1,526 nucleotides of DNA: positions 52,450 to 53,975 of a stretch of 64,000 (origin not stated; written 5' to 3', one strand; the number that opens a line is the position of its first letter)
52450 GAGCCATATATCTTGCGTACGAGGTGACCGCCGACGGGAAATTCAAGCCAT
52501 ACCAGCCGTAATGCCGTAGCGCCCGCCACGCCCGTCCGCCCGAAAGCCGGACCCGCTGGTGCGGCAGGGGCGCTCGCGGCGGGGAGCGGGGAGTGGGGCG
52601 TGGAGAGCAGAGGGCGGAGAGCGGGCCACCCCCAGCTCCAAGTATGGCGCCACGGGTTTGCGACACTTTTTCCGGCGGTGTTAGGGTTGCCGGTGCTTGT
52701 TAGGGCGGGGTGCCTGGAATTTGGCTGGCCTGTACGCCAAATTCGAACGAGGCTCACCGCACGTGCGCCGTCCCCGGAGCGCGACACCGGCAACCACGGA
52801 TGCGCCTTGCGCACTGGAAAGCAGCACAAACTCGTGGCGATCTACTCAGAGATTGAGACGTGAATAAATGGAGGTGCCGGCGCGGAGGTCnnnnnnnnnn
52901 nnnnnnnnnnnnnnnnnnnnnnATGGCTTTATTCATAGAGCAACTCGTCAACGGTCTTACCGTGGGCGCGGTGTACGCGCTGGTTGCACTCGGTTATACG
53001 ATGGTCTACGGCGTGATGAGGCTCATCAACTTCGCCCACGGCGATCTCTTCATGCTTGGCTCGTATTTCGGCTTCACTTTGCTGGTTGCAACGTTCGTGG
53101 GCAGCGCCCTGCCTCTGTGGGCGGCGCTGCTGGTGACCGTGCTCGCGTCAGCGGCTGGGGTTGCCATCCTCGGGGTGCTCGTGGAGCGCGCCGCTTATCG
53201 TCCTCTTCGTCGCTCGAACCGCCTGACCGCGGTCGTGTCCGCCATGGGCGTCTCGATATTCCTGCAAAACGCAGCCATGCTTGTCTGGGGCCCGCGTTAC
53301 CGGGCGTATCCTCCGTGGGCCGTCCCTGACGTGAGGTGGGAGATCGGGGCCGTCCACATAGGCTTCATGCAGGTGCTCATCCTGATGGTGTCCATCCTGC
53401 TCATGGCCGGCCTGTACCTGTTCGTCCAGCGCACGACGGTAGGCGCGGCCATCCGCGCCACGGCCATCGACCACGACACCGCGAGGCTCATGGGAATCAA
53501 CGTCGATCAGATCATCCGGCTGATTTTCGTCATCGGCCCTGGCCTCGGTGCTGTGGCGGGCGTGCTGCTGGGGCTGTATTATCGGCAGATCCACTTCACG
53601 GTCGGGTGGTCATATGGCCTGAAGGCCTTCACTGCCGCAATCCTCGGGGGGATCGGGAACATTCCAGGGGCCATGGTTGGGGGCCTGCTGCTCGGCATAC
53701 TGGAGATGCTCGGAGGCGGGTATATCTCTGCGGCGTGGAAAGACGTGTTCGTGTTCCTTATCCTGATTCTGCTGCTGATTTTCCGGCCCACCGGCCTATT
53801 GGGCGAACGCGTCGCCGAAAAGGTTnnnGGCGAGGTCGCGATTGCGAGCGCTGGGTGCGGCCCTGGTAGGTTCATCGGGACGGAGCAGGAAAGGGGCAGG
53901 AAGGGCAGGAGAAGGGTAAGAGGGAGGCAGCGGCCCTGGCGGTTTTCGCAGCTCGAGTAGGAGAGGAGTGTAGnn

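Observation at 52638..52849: Previously unannotated ~210-bp MITE-like repeat family with terminal inverted repeats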

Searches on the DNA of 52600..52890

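Call 50: search_rna_families(source=window, start=52600, end=52890, threshold=evalue, max_evalue=10, show_alignments=2)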
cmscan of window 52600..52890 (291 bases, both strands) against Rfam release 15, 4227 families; matches with E-value up to 10: 1.
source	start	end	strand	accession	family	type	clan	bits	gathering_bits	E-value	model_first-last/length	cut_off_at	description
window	52604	52631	+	RF01986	ZEB2_AS1_3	Gene; lncRNA;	-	11.9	55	2.8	73-100/100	no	ZEB2 antisense RNA 1 conserved region 3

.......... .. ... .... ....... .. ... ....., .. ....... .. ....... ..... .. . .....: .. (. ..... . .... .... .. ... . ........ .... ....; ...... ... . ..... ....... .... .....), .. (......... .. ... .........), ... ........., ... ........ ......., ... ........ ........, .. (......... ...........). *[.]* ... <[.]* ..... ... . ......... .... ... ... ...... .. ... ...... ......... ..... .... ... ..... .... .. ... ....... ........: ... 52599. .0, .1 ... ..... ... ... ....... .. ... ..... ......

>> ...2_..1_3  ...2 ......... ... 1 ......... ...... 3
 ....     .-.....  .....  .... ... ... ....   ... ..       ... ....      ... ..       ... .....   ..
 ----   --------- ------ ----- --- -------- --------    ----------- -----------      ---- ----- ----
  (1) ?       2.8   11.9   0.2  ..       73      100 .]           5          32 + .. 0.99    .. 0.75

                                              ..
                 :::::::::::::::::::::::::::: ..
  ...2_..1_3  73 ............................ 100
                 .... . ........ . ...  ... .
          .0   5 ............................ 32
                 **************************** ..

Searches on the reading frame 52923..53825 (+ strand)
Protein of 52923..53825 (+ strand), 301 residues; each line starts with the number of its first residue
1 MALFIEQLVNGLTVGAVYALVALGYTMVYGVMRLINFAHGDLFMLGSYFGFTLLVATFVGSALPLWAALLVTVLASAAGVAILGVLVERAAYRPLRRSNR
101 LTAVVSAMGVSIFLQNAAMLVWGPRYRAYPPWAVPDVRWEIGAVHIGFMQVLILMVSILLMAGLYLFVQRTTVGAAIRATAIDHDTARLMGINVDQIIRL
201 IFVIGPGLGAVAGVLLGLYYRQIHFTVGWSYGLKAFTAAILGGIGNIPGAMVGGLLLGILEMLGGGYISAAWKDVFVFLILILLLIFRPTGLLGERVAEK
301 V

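Call 33: find_encoding_contigs(protein=window:52923-53825:+, flank=3000, max_places=8)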
Protein window:52923-53825:+ (301 aa): no gene with exactly this product is on record in the collection.
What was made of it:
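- Tried and rejected: An exact-protein look-up of the livH-like gene found no record (call 33).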
